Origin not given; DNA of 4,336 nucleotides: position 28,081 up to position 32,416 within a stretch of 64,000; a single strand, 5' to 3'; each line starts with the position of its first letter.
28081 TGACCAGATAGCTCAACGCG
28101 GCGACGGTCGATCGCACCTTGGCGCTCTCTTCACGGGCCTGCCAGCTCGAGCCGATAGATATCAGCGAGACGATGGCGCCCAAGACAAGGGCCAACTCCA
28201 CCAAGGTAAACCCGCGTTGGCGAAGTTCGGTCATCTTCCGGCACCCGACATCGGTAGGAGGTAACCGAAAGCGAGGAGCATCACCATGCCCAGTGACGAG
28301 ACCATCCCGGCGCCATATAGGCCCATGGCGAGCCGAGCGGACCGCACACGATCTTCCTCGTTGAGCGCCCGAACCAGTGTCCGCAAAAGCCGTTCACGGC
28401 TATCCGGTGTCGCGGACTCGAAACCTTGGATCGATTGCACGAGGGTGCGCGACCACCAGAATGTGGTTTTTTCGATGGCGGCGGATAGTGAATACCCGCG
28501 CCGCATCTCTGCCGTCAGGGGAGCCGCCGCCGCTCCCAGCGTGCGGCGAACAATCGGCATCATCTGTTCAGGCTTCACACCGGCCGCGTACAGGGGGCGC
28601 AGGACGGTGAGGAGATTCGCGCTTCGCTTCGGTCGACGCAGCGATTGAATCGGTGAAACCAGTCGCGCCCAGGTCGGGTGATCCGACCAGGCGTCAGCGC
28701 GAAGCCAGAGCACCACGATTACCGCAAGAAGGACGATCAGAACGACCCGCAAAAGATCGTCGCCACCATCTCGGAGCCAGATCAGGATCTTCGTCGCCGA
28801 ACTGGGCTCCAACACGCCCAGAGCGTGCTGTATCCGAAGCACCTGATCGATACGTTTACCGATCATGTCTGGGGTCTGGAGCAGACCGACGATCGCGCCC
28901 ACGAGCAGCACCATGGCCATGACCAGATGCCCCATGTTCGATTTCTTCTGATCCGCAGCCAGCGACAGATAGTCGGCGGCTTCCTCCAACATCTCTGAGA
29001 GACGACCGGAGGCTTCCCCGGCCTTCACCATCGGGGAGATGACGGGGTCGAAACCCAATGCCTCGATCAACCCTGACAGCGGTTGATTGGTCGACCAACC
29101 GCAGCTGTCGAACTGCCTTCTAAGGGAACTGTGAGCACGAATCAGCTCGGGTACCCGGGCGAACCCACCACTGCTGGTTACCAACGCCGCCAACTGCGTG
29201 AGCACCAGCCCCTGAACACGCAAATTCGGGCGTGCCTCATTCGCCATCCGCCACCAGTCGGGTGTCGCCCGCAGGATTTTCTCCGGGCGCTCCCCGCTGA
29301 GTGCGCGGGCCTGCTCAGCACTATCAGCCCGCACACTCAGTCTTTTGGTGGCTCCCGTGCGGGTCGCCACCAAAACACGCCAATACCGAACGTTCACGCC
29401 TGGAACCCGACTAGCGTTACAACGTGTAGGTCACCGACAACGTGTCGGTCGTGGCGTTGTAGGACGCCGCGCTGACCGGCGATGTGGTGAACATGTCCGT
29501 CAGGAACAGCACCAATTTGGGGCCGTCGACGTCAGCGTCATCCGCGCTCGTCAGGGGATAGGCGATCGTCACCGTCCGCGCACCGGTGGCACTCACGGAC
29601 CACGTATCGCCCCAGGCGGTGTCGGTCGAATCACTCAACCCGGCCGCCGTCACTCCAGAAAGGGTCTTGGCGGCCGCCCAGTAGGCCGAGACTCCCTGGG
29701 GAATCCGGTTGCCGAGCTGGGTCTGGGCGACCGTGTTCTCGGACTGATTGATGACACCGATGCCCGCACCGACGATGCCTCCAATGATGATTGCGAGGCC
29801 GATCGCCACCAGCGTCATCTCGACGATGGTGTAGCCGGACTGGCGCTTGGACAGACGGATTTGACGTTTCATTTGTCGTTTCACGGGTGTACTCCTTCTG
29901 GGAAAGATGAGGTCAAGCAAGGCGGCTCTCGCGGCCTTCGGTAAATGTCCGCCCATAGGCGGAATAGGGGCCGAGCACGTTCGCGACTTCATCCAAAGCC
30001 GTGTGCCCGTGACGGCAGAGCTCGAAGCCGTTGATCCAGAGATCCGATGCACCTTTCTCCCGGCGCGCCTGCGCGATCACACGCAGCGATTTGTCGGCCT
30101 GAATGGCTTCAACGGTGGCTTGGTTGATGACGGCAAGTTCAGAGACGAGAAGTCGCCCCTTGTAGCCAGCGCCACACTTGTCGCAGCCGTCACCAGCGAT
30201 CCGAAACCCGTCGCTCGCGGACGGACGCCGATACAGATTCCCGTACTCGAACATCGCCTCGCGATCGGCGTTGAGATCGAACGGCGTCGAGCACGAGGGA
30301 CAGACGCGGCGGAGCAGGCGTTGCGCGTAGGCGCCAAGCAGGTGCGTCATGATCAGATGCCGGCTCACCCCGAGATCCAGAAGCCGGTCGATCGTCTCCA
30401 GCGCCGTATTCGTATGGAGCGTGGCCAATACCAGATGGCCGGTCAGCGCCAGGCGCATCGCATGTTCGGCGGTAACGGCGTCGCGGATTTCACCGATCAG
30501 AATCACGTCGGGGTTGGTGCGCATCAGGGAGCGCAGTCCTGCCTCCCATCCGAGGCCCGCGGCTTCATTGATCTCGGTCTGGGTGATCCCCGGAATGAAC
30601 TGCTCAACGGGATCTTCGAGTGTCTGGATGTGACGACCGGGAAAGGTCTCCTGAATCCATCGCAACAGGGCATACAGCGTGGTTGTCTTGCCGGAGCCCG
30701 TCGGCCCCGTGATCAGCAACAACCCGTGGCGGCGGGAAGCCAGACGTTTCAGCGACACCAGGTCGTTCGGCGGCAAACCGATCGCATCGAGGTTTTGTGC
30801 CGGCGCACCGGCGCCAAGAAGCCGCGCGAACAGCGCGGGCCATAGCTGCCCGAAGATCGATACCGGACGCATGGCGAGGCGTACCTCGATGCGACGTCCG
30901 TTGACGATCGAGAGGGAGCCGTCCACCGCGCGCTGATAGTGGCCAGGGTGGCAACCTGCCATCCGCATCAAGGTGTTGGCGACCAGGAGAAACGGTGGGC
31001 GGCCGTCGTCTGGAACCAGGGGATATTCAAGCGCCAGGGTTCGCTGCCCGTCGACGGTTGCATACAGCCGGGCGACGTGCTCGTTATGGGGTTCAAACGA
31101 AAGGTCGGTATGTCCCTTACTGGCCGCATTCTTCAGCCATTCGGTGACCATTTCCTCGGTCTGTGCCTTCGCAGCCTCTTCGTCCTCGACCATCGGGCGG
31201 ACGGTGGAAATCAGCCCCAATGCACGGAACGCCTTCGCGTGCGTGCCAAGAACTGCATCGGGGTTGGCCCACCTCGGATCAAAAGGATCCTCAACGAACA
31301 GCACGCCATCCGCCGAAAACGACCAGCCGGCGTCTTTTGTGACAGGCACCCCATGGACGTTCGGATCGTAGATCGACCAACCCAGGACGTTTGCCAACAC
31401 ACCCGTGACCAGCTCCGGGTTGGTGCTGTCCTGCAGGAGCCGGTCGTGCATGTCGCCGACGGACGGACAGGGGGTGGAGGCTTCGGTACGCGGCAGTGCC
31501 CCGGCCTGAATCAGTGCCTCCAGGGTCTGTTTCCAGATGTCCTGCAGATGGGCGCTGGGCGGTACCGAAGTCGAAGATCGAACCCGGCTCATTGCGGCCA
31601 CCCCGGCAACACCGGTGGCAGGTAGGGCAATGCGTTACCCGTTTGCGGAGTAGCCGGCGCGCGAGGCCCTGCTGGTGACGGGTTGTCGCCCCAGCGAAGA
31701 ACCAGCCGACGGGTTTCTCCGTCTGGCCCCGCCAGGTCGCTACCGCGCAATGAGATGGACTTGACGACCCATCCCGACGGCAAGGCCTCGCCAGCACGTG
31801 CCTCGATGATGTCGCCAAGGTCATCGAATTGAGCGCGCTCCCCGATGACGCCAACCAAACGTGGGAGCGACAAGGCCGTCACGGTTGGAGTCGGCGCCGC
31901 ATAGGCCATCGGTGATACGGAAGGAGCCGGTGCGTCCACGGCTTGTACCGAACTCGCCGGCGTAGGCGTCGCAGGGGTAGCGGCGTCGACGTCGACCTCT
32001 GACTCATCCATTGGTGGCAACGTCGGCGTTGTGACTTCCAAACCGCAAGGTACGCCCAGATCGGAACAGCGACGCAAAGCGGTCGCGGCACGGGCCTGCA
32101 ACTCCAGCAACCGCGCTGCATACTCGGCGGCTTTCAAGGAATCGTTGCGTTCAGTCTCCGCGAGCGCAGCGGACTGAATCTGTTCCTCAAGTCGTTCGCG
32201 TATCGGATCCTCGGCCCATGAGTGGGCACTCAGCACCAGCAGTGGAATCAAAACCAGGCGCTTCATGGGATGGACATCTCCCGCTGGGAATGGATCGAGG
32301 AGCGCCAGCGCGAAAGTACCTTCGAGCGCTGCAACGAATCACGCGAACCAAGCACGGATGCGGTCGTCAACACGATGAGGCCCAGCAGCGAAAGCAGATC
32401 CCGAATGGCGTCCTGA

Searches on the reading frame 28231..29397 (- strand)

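Call 20: search_protein_families(library=ncbifam, proteins=[window:28231-29397:-], max_evalue=0.00001)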
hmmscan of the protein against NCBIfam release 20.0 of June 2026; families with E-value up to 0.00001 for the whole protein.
window:28231-29397:- (388 aa): 3 families
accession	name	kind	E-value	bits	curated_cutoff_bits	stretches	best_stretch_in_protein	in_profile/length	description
TIGR02120.1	GspF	equivalog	2.5e-09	36.9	424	1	115-329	125-342/401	type II secretion system inner membrane protein GspF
NF047826.1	T3SSXpsF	equivalog_domain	2e-08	33.5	650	1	121-243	134-248/405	type II secretion system protein XpsF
NF007861.0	PRK10573.1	equivalog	1.3e-06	27.8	401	0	111-173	320-383/401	protein transport protein HofC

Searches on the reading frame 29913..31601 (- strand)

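Call 20: search_protein_families(library=ncbifam, proteins=[window:29913-31601:-], max_evalue=0.00001)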
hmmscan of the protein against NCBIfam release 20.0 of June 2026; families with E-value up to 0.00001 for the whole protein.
window:29913-31601:- (562 aa): 17 families
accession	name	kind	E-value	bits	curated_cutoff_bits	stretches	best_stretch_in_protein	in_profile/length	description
TIGR02533.1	type_II_gspE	equivalog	4e-78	263.2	630.25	1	225-542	179-485/486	type II secretion system ATPase GspE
NF007755.0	PRK10436.1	equivalog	8.4e-73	245.6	617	1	141-545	78-461/465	type II secretion system protein GspE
TIGR02538.1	type_IV_pilB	equivalog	6.5e-72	242.9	675.65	1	140-542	173-561/564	type IV-A pilus assembly ATPase PilB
NF053534.1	T4PilAsmATPsTfpB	equivalog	1.3e-68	231.8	850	1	232-543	280-582/584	type IV pilus assembly ATPase TfpB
NF041000.1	ATPase_ComGA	equivalog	2.5e-52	177.5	300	1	212-431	53-266/267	competence type IV pilus ATPase ComGA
TIGR01420.1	pilT_fam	subfamily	9.8e-43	146.7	319.1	1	153-431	3-269/343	PilT/PilU family type 4a pilus ATPase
TIGR02525.1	plasmid_TraJ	equivalog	5.3e-25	88.2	368.3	1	290-410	147-272/372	plasmid transfer ATPase TraJ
TIGR02524.1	dot_icm_DotB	equivalog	1.7e-17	63.6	463.3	1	290-408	132-257/358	Dot/Icm type IV secretion system ATPase DotB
TIGR02782.1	TrbB_P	equivalog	1.5e-12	47.5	304.55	1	294-410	138-255/303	P-type conjugative transfer ATPase TrbB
NF058587.1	archaellum_moto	equivalog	4.6e-12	45.4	550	1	295-407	278-393/527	archaellum flagellar ATPase motor FlaI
NF010407.0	PRK13833.1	subfamily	3.9e-11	43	499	1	291-411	143-263/323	conjugal transfer protein TrbB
TIGR02788.1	VirB11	equivalog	7.7e-11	41.6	249.95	1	287-412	139-267/308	P-type DNA transfer ATPase VirB11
NF010469.0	PRK13894.1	subfamily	2.1e-09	37.2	508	1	288-414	145-270/320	conjugal transfer ATPase TrbB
TIGR03819.1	heli_sec_ATPase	hypoth_equivalog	6.2e-08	32.2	373.15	1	275-412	161-302/340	TadA family conjugal transfer-associated ATPase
NF010335.0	PRK13764.1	equivalog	7.9e-07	28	340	1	285-409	257-376/613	ATPase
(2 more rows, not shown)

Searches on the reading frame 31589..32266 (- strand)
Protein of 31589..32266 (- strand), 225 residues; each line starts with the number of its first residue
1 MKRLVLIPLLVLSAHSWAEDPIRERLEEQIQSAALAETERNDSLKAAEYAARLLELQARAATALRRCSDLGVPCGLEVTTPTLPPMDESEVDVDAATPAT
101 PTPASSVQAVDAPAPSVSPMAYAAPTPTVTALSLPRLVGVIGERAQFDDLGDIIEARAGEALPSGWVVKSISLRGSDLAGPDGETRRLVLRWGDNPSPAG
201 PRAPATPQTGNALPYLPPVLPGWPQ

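Call 20: search_protein_families(library=ncbifam, proteins=[window:31589-32266:-], max_evalue=0.00001)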
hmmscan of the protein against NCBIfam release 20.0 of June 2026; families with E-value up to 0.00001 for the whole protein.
window:31589-32266:- (225 aa): 1 family
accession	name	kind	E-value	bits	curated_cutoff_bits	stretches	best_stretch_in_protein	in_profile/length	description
TIGR03021.1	pilP_fam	equivalog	8.5e-06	26.8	34.65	0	106-176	39-116/119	type IV pilus biogenesis protein PilP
